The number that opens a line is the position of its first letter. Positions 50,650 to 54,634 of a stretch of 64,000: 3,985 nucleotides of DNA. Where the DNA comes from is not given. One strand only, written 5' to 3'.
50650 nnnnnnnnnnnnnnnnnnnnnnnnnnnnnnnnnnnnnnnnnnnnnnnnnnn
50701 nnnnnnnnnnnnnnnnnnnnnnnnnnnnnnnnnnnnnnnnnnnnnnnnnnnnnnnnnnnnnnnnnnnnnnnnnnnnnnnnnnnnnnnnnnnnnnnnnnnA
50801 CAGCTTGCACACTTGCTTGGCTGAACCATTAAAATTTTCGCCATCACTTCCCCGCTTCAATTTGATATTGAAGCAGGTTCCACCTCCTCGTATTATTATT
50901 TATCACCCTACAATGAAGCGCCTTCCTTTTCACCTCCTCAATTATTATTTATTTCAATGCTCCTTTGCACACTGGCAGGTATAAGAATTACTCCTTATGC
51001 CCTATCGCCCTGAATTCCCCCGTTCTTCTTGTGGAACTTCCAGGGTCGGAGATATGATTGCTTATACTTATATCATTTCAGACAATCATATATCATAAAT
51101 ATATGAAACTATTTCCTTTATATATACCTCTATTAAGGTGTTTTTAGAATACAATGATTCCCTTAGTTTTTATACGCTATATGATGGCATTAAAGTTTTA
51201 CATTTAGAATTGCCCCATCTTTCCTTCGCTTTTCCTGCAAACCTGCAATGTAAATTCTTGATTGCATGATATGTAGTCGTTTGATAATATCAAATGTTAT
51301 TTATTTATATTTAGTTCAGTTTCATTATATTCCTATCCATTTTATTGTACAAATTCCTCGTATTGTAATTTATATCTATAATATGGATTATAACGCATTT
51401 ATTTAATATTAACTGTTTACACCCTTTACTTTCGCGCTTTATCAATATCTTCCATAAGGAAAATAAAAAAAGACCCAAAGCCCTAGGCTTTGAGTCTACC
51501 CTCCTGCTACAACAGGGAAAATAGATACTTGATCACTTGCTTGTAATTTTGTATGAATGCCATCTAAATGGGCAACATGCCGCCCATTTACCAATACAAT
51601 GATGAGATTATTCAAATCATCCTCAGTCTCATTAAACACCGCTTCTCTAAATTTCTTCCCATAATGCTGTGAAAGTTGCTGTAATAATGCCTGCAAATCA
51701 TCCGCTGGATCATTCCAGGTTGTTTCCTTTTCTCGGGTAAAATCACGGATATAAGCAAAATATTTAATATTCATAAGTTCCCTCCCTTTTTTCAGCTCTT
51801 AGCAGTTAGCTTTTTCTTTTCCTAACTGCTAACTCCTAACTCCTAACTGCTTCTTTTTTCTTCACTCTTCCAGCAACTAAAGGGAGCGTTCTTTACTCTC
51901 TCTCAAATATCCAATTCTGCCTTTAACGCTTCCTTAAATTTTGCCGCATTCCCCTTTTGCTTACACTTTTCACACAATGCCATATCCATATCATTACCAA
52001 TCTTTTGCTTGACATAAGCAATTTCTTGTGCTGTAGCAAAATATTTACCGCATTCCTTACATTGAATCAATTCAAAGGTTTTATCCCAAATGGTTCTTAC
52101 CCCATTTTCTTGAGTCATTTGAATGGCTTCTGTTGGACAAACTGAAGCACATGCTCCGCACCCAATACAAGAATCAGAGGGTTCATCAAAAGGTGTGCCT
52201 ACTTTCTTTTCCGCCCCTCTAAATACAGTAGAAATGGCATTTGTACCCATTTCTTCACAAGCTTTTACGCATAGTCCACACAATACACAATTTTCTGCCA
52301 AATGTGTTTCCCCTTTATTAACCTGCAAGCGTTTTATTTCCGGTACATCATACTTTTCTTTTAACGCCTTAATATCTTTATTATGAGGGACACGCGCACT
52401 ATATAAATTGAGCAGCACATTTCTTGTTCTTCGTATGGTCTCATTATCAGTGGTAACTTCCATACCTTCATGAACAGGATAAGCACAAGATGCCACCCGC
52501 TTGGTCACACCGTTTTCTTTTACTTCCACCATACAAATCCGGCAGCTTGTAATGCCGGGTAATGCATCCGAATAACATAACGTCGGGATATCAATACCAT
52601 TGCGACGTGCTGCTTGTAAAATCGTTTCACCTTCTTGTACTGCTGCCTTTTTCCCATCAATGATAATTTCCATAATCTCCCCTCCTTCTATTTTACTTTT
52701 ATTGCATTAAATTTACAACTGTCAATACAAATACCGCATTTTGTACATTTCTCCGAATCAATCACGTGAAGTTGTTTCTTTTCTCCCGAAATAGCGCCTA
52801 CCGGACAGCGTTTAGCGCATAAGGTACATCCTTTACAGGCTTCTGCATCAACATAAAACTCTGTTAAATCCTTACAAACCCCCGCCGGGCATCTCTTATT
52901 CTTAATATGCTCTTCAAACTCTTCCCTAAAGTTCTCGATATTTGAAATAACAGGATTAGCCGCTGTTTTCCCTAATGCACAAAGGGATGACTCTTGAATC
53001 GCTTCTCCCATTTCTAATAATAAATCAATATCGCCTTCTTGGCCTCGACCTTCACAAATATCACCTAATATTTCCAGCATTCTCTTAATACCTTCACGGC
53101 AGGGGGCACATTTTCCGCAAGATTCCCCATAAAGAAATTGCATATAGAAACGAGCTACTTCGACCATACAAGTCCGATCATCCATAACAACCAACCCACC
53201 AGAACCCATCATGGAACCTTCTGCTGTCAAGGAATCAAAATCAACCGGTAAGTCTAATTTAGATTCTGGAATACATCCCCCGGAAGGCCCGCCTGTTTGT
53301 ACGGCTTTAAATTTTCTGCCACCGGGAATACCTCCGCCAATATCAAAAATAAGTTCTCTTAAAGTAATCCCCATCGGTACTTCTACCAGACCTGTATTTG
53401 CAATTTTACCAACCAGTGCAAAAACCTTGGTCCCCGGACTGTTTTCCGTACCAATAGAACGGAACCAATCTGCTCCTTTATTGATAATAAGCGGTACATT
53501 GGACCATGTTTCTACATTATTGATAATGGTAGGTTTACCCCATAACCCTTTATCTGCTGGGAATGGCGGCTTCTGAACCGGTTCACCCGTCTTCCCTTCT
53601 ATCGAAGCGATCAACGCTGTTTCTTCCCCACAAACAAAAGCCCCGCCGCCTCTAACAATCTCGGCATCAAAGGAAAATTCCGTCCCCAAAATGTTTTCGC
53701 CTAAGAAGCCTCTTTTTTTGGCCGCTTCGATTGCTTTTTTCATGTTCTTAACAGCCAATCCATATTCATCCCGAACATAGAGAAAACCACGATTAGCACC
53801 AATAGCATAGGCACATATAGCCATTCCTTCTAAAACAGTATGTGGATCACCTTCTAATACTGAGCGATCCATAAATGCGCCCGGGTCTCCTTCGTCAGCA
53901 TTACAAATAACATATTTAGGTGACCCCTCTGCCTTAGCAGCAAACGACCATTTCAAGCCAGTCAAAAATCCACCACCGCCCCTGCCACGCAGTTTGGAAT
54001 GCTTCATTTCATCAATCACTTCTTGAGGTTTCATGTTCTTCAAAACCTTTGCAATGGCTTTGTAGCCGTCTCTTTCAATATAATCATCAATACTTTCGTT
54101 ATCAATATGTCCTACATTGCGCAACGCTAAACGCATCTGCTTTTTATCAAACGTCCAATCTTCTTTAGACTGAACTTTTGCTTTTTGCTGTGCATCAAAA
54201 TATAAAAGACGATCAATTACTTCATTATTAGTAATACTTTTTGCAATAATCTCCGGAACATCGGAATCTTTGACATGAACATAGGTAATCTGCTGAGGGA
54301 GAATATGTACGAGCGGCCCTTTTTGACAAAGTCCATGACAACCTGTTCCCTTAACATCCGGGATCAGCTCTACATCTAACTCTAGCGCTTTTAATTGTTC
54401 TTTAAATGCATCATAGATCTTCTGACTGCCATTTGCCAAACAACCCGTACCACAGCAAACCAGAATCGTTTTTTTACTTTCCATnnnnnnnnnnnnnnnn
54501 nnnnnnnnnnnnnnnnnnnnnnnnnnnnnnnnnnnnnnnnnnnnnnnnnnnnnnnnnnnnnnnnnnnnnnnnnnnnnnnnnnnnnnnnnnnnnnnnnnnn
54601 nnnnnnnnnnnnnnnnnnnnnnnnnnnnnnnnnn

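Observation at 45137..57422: Tandemly duplicated five-gene module: 4x[4Fe-4S] ferredoxin + tungsten-type AOR + NuoE/NuoF/truncated-NuoG-like subunits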

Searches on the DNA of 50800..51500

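Call 45: search_rna_families(source=window, start=50800, end=51500, threshold=evalue, max_evalue=10, show_alignments=3)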
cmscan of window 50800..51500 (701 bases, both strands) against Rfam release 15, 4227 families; matches with E-value up to 10: 4.
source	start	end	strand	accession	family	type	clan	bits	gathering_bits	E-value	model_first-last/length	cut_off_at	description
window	50944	51063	-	RF01055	Molybdenum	Cis-reg; riboswitch;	-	35.5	36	1.1e-06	1-135/135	no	Molybdenum/Tungsten riboswitch aptamer (Moco RNA motif)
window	51465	51500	-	RF02451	ncr1241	Gene; sRNA;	-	20.4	60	0.76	29-63/63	5'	Bacillus sRNA ncr1241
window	51334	51387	-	RF03476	mir-7360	Gene; miRNA;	-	17.5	47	2.8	1-59/59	no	mir-7360 microRNA precursor family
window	50902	51003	+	RF02706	TeloSII_ncR30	Gene; sRNA;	-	16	86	0.33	1-226/226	no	TeloSII non coding RNA 30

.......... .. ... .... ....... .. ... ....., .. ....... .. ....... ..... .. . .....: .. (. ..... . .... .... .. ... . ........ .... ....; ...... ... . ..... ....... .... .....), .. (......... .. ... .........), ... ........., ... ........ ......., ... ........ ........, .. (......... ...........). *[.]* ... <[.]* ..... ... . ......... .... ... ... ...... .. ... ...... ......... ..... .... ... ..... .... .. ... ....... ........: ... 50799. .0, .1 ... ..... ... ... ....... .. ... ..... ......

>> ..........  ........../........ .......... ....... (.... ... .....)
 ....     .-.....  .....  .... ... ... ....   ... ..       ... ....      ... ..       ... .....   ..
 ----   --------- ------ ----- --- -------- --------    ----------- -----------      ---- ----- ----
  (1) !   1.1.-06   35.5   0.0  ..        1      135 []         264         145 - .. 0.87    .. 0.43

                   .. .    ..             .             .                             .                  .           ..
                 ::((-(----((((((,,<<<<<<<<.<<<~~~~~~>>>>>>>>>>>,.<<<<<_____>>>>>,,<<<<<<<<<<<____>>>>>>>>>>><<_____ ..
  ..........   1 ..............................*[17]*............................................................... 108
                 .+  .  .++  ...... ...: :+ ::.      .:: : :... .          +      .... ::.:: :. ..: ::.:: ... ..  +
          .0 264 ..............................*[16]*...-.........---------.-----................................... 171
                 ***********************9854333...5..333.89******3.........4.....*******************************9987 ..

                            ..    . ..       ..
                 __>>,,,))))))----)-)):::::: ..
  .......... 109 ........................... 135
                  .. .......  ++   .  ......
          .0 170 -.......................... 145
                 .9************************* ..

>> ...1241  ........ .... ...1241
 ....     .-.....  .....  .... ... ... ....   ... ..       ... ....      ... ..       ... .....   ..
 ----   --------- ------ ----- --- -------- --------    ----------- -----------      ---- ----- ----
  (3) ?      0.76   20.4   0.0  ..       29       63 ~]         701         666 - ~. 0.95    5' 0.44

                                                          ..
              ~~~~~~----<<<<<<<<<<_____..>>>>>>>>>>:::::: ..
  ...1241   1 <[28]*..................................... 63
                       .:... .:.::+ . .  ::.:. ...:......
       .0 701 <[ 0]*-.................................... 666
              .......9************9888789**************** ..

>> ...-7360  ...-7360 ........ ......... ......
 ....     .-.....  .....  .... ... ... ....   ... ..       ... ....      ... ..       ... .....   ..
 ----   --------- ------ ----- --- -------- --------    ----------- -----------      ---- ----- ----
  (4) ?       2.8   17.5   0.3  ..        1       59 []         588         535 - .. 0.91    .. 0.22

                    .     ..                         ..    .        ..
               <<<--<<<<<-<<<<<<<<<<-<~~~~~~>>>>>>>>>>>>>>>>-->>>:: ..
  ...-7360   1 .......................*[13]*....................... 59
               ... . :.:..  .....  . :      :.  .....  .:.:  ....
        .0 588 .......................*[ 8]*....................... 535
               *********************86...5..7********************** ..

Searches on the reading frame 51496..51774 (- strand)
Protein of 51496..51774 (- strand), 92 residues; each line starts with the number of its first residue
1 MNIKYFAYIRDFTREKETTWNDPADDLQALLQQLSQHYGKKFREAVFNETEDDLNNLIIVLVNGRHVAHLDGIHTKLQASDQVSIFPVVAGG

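Call 21: search_protein_families(library=pfam, proteins=[window:51496-51774:-], max_evalue=0.001)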
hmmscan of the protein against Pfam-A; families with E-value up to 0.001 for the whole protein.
window:51496-51774:- (92 aa): 2 families
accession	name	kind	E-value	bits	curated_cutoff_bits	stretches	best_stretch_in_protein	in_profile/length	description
PF02597.26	ThiS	-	1.6e-15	57.8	22.5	1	3-92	1-76/76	ThiS family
PF09138.17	Urm1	-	0.00035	21.4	21.8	1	24-92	30-96/96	Urm1 (Ubiquitin related modifier)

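Call 81: search_protein_families(library=ncbifam, proteins=[window:51496-51774:-], max_evalue=0.00001)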
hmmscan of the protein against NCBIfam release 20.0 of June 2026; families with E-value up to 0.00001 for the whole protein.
window:51496-51774:- (92 aa): 3 families
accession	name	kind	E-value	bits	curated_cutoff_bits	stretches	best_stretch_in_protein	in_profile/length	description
TIGR01687.1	moaD_arch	subfamily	3.4e-21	75.5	49.5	1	2-92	2-88/88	MoaD family protein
NF041918.1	SAMP1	equivalog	6.6e-17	61.8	60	1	1-92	1-91/91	ubiquitin-like small modifier protein 1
TIGR01682.1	moaD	equivalog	1.8e-06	28.7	66.15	1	1-92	1-80/80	molybdopterin converting factor subunit 1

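Call 85: find_encoding_contigs(protein=window:51496-51774:-, flank=10000, max_places=4)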
Protein window:51496-51774:- (92 aa): no gene with exactly this product is on record in the collection.

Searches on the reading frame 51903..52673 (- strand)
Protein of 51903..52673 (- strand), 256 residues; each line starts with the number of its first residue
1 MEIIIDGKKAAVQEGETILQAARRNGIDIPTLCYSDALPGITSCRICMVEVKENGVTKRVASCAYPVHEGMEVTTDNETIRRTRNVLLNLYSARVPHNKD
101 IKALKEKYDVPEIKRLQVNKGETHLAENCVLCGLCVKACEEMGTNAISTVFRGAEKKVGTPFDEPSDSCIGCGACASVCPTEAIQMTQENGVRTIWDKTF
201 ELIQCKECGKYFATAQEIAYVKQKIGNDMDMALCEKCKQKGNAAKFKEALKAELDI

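Call 3: search_protein_families(library=pfam, proteins=[window:51903-52673:-], max_evalue=0.001)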
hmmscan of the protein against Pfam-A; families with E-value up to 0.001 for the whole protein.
window:51903-52673:- (256 aa): 12 families
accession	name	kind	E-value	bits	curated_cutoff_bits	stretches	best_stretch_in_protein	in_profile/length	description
PF13510.11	Fer2_4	-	8.6e-21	74.2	22.8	1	2-77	5-81/82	2Fe-2S iron-sulfur cluster binding domain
PF14697.11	Fer4_21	-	1.5e-11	44.7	35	1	127-186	6-59/59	4Fe-4S dicluster domain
PF12838.12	Fer4_7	-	2.8e-09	37.7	27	1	168-210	1-43/52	4Fe-4S dicluster domain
PF00037.32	Fer4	-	3.1e-09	36.7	21.1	1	167-185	6-24/24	4Fe-4S binding domain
PF12837.12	Fer4_6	-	7.3e-07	29.3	25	1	167-184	7-24/24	4Fe-4S binding domain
PF13183.11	Fer4_8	-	9.6e-07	29.7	27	1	126-181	2-66/68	4Fe-4S dicluster domain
PF12797.12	Fer4_2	-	1.5e-06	28.2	24.5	1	166-181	7-22/22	4Fe-4S binding domain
PF13187.11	Fer4_9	-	5.4e-05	23.6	27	0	169-210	2-42/52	4Fe-4S dicluster domain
PF13484.11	Fer4_16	-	5.7e-05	24.2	30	0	169-238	2-60/66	4Fe-4S double cluster binding domain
PF13237.11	Fer4_10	-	6.6e-05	23.2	25.5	1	126-180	6-53/53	4Fe-4S dicluster domain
PF25160.1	LdpA_Fe-S-bd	-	0.00012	22.2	27.6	1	166-188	25-47/49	LdpA Fe-S cluster-binding domain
PF12800.12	Fer4_4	-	0.00056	20.5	24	0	167-181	2-16/17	4Fe-4S binding domain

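Call 4: search_protein_families(library=ncbifam, proteins=[window:51903-52673:-], max_evalue=0.001)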
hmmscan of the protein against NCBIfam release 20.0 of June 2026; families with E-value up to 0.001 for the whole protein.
window:51903-52673:- (256 aa): 53 families (the best 25 are shown)
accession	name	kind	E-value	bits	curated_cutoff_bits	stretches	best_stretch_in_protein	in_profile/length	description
NF040763.1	FeFe_hydrog_A6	exception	6.5e-36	123.8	765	1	2-237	2-249/571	NADH-dependent [FeFe] hydrogenase, group A6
NF005745.0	PRK07569.1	equivalog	5.5e-31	107.8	333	2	3-98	6-99/238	bidirectional hydrogenase complex protein HoxU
NF006305.0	PRK08493.1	equivalog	3.3e-25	88.3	591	1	1-196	2-233/819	NADH-quinone oxidoreductase subunit G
TIGR01973.1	NuoG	equivalog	2.8e-23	82.6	470.05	1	3-88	1-84/606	NADH-quinone oxidoreductase subunit NuoG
NF040762.1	Hydr_FeFe_Clost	exception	3.8e-22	78.6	900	1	2-186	2-206/572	ferredoxin hydrogenase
NF009454.0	PRK12814.1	equivalog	2.5e-21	75.7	916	1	2-87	5-88/657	putative NADPH-dependent glutamate synthase small subunit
NF005895.0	PRK07860.1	equivalog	4e-17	61.5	802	1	2-77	19-92/811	NADH-quinone oxidoreductase subunit G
NF009053.0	PRK12387.1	subfamily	8.3e-15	55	204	1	123-232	34-144/180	formate hydrogenlyase complex iron-sulfur subunit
NF006076.0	PRK08222.1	equivalog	5.2e-10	39.4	270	1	125-225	36-137/181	hydrogenase 4 subunit H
TIGR01971.1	NuoI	subfamily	9.4e-10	38.1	113.05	1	116-191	35-105/121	NADH-quinone oxidoreductase, chain I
NF006183.0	PRK08318.1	equivalog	2.8e-08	33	335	1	126-191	341-402/422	NAD-dependent dihydropyrimidine dehydrogenase subunit PreA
NF038196.1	ferrodoxin_EFR1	subfamily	2.9e-08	34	75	1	160-208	178-220/242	EFR1 family ferrodoxin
TIGR02512.1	FeFe_hydrog_A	subfamily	3.4e-08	32.8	405.95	1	127-198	7-79/375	[FeFe] hydrogenase, group A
NF004544.0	PRK05888.2-6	equivalog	6.1e-08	32.5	457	2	126-187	79-139/220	NADH-quinone oxidoreductase subunit NuoI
NF040864.1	HgcB_ferredoxin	equivalog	2.4e-07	30.5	99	2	126-191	13-68/93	mercury methylation ferredoxin HgcB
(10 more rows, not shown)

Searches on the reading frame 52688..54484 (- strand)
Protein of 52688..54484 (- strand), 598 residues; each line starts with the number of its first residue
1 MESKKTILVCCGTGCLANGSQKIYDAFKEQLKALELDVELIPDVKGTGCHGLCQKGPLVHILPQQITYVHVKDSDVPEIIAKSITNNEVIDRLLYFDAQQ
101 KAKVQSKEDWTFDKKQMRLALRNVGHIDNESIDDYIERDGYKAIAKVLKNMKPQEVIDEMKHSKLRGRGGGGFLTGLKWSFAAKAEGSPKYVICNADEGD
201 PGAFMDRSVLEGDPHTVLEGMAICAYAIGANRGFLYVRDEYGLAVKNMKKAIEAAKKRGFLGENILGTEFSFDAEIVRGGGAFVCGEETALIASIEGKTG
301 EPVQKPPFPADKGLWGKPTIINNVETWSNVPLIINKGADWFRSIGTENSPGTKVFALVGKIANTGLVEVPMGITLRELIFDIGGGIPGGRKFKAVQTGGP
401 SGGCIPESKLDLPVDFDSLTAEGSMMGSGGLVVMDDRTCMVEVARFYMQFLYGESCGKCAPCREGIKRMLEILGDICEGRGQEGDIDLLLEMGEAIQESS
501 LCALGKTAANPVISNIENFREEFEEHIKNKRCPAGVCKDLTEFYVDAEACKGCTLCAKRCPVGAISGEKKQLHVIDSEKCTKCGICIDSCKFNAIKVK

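Call 3: search_protein_families(library=pfam, proteins=[window:52688-54484:-], max_evalue=0.001)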
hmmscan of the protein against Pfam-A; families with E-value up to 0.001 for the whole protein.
window:52688-54484:- (598 aa): 11 families
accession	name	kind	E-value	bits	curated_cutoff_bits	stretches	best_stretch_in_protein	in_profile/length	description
PF01512.22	Complex1_51K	-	2.3e-46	157.9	31.2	1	161-331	2-149/150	Nuo51 FMN-binding domain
PF10589.14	NADH_4Fe-4S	-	1.5e-31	108.5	23.5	1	442-526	1-85/85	NADH-ubiquinone oxidoreductase-F iron-sulfur binding region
PF00037.32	Fer4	-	5e-13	48.7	21.1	2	574-596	2-24/24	4Fe-4S binding domain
PF01257.25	2Fe-2S_thioredx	-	5.6e-08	33.2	24.8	1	4-82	65-143/145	Thioredoxin-like [2Fe-2S] ferredoxin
PF12837.12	Fer4_6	-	1.2e-07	31.8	25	2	574-595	3-24/24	4Fe-4S binding domain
PF12797.12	Fer4_2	-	2.3e-07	30.8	24.5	1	574-591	4-21/22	4Fe-4S binding domain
PF14697.11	Fer4_21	-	3.6e-07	30.6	35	1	545-596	3-58/59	4Fe-4S dicluster domain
PF13237.11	Fer4_10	-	1.1e-06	28.9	25.5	1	544-590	3-52/53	4Fe-4S dicluster domain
PF12838.12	Fer4_7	-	2e-06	28.6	27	1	550-594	2-52/52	4Fe-4S dicluster domain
PF13187.11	Fer4_9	-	1.2e-05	25.6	27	1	549-595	1-52/52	4Fe-4S dicluster domain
PF10531.15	SLBB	-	1.5e-05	25.1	27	1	355-403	2-53/55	SLBB domain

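Call 4: search_protein_families(library=ncbifam, proteins=[window:52688-54484:-], max_evalue=0.001)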
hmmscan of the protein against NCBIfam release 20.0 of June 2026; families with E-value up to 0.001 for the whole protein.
window:52688-54484:- (598 aa): 51 families (the best 25 are shown)
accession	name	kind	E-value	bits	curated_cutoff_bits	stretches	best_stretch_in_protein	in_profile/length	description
TIGR01959.1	nuoF_fam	equivalog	4.2e-155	516.2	558.65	1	127-527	9-410/410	NADH-quinone oxidoreductase subunit NuoF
NF010120.0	PRK13596.1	equivalog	6.2e-123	410.5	389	1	121-531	9-421/433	NADH-quinone oxidoreductase subunit NuoF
NF008436.0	PRK11278.1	equivalog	1.2e-118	396.9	749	1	131-531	26-430/448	NADH-quinone oxidoreductase subunit NuoF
TIGR01944.1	rnfB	subfamily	5.6e-14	52.1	68.7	1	538-597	103-162/190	RnfABCDGE type electron transport complex subunit B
NF041612.1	fdxn_Clost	equivalog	1.2e-12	48.3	150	1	15-94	24-101/102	2Fe-2S ferredoxin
NF003475.0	PRK05113.1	equivalog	2e-11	44.1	203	1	543-597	108-162/190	electron transport complex subunit RsxB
NF005415.0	PRK06991.1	equivalog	3e-11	43.5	281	1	544-596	81-133/284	electron transport complex subunit RsxB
TIGR04481.1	PR_assoc_PrdC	equivalog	8.6e-10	38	490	1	150-403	69-286/425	proline reductase-associated electron transfer protein PrdC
TIGR02179.1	PorD_KorD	subfamily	1.3e-09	38.1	60.05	2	545-597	22-74/78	2-oxoacid:acceptor oxidoreductase, delta subunit, pyruvate/2-ketoisovalerate family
NF038196.1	ferrodoxin_EFR1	subfamily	4.4e-09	36.7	75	1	519-597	157-231/242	EFR1 family ferrodoxin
TIGR04105.1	FeFe_hydrog_B1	subfamily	9.1e-09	34.5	450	1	544-595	107-159/462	monomeric [FeFe] hydrogenase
TIGR01945.1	rnfC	subfamily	1.6e-08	33.5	245.95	1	126-256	98-222/435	RnfABCDGE type electron transport complex subunit C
NF058577.1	FdxA_fam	equivalog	1.8e-08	34.4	65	1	544-594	3-52/52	4Fe-4S ferredoxin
NF045874.1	Vhu_polyferre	exception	1.9e-08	33.5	600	1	547-597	127-176/381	F420-non-reducing hydrogenase associated-polyferredoxin VhuB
NF040864.1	HgcB_ferredoxin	equivalog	2.2e-08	33.8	99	1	539-598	5-64/93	mercury methylation ferredoxin HgcB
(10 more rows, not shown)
